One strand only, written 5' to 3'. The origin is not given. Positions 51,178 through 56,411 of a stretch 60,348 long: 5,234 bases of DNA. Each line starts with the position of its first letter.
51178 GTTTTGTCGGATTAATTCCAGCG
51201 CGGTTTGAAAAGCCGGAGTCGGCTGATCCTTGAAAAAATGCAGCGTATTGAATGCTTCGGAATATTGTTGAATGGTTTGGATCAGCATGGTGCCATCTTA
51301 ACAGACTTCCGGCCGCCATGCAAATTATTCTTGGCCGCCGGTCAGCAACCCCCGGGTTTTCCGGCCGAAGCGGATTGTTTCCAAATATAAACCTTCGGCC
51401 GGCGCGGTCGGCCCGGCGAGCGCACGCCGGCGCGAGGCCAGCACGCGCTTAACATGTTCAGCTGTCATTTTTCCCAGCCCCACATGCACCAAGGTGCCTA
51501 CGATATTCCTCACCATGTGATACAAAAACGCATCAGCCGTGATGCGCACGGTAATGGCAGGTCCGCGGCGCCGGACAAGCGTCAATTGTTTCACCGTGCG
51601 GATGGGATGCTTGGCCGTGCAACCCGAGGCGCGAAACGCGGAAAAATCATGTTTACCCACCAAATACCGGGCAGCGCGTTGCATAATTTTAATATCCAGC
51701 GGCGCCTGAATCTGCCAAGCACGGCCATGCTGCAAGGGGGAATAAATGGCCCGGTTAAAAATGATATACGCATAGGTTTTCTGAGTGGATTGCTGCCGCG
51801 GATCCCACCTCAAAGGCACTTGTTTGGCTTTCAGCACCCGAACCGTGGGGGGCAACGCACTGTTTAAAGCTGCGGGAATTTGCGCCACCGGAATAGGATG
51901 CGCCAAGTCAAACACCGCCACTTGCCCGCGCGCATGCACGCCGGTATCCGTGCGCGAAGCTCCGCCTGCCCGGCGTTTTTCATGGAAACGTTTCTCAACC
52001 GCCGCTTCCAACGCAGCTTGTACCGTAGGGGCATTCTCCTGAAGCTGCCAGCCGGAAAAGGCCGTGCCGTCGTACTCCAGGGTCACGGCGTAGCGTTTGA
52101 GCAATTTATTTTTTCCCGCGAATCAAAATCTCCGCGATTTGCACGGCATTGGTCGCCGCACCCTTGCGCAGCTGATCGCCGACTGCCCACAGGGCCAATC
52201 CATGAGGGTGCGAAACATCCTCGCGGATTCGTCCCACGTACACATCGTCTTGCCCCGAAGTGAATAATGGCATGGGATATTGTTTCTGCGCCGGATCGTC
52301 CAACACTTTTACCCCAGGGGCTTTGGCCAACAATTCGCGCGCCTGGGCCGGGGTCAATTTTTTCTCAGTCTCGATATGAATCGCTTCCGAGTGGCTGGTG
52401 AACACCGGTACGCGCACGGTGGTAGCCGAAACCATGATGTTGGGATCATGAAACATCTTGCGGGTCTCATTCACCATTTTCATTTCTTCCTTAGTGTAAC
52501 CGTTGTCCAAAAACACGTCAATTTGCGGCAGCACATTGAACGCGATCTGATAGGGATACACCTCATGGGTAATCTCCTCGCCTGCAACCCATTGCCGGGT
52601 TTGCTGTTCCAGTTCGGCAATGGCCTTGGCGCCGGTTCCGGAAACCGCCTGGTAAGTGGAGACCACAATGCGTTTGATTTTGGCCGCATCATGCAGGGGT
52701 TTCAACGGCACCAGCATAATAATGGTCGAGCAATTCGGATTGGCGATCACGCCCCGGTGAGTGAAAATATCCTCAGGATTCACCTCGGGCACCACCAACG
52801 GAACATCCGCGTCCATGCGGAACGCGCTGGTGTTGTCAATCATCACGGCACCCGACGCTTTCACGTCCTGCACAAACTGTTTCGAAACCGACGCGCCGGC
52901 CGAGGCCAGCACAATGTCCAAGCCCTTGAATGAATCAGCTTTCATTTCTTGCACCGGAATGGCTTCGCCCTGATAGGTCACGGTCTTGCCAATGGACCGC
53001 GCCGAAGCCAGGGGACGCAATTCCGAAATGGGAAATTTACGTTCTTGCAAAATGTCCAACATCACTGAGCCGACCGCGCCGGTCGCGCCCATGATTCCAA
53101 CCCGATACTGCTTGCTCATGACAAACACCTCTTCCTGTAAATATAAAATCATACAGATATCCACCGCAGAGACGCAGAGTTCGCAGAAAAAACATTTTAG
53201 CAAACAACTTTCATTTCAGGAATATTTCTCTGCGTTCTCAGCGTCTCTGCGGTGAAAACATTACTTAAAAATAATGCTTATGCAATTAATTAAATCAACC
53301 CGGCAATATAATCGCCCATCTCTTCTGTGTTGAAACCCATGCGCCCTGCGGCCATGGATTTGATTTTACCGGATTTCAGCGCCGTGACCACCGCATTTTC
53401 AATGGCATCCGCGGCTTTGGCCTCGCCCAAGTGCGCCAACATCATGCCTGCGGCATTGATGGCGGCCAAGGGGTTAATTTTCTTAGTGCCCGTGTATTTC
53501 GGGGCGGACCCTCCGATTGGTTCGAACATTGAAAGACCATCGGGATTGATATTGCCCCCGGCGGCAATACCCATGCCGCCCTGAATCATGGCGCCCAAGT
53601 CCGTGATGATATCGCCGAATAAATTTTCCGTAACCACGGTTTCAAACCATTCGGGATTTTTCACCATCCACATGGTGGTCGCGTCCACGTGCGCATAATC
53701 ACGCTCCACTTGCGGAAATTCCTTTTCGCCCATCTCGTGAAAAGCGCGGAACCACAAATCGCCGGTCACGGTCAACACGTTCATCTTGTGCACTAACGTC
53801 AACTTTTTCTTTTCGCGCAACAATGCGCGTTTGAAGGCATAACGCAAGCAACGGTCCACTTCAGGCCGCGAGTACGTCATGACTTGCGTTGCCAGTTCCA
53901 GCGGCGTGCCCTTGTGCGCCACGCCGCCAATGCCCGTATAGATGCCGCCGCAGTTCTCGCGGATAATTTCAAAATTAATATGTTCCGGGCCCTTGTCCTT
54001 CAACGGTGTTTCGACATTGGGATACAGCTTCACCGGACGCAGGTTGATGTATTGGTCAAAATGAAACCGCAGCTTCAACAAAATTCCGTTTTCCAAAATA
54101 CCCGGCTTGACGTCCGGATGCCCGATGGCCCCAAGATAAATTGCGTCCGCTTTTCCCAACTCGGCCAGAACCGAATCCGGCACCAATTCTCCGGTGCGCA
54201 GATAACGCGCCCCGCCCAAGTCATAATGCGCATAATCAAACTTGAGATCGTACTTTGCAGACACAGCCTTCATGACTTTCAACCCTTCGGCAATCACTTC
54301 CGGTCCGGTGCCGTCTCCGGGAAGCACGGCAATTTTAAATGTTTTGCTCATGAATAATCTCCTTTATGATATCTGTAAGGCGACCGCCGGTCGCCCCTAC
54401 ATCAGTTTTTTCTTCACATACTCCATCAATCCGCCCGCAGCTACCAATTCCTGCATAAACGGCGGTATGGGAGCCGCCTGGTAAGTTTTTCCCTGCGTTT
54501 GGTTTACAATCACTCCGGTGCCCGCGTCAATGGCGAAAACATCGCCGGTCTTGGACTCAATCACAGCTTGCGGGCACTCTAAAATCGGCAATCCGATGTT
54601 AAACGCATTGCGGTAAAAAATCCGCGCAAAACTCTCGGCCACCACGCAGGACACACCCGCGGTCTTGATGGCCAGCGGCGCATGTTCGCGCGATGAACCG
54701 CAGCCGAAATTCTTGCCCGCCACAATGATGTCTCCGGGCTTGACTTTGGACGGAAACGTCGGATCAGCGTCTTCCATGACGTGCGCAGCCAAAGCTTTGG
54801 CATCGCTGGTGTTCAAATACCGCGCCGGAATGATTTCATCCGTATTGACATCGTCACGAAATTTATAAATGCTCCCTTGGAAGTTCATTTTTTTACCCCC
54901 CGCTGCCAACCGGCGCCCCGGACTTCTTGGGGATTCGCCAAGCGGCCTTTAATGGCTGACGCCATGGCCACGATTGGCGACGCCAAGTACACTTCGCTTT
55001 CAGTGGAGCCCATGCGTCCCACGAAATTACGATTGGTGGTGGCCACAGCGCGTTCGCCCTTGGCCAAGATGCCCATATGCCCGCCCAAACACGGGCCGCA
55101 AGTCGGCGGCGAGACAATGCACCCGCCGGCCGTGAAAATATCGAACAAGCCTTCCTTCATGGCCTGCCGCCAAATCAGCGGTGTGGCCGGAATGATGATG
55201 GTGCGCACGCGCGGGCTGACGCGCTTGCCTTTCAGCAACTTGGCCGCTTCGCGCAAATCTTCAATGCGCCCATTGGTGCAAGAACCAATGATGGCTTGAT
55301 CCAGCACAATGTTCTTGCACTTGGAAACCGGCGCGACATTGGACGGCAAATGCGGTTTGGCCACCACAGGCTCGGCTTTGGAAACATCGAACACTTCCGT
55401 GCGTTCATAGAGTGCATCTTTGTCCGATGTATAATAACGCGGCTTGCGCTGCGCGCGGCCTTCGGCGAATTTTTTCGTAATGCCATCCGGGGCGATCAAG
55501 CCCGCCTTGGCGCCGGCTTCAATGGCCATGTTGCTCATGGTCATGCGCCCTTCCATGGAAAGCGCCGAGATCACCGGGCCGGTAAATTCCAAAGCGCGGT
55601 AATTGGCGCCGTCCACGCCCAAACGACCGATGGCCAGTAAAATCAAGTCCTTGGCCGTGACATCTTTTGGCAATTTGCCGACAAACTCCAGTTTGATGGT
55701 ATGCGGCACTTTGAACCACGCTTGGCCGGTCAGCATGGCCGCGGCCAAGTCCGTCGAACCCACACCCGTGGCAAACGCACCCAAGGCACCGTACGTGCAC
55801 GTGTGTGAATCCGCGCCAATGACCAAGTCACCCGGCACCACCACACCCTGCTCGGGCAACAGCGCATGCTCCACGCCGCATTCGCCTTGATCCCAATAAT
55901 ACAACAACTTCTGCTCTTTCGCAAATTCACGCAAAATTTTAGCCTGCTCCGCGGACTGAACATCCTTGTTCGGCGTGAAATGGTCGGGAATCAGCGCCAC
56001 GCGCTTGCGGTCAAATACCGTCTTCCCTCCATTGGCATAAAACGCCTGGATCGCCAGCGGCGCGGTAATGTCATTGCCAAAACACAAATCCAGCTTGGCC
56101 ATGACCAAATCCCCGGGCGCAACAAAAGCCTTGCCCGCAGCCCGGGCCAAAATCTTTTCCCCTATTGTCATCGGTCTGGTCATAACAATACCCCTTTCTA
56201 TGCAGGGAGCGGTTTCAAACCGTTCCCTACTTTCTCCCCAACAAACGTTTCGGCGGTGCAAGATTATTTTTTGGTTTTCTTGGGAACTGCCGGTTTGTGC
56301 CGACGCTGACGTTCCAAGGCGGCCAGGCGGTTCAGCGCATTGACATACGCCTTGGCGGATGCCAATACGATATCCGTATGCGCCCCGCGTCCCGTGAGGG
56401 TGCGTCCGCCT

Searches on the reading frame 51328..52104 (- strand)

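Call 6: search_protein_families(library=pfam, proteins=[window:51328-52104:-], max_evalue=0.001)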
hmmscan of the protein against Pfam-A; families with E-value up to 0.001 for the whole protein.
window:51328-52104:- (259 aa): 2 families
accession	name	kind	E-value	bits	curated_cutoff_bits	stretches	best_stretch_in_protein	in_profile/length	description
PF01416.25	PseudoU_synth_1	-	1.4e-44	151.4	23.3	2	144-246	1-107/108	tRNA pseudouridine synthase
PF10105.14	DUF2344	-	0.00058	20.2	23.8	1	49-115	50-115/176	Uncharacterized protein conserved in bacteria (DUF2344)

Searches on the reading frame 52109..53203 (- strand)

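Call 6: search_protein_families(library=pfam, proteins=[window:52109-53203:-], max_evalue=0.001)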
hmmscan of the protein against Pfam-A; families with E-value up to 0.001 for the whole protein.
window:52109-53203:- (365 aa): 2 families
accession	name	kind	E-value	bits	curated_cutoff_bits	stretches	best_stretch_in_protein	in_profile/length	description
PF02774.23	Semialdhyde_dhC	-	1.4e-61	208.3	26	1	167-347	1-184/184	Semialdehyde dehydrogenase, dimerisation domain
PF01118.30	Semialdhyde_dh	-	7.9e-34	117.1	26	1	34-147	1-119/121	Semialdehyde dehydrogenase, NAD binding domain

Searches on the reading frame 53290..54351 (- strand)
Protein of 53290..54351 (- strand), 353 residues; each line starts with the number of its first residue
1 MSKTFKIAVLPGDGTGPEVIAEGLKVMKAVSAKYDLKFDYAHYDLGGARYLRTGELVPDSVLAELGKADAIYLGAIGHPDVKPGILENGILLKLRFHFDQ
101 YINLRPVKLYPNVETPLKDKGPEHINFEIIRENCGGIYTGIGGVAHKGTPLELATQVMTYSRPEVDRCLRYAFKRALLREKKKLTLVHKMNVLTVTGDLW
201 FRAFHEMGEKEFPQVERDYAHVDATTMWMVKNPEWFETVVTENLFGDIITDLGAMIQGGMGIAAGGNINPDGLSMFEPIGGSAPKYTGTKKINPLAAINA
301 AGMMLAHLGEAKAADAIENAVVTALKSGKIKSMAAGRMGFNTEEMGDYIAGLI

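Call 6: search_protein_families(library=pfam, proteins=[window:53293-54351:-], max_evalue=0.001)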
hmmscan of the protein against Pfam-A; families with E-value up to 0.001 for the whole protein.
window:53293-54351:- (353 aa): 1 family
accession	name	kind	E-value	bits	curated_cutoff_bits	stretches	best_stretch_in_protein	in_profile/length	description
PF00180.25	Iso_dh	-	1.2e-94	317.8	27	1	6-349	1-348/348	Isocitrate/isopropylmalate dehydrogenase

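Call 27: find_encoding_contigs(protein=window:53290-54351:-, flank=2000, max_places=3)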
Protein window:53290-54351:- (353 aa): no gene with exactly this product is on record in the collection.

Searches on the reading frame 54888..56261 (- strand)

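Call 6: search_protein_families(library=pfam, proteins=[window:54888-56261:-], max_evalue=0.001)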
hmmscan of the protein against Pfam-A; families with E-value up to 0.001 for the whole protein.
window:54888-56261:- (458 aa): 1 family
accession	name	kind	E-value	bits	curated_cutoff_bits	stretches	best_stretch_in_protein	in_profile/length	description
PF00330.25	Aconitase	-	1.2e-97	328.2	28.7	2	55-316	17-307/463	Aconitase family (aconitate hydratase)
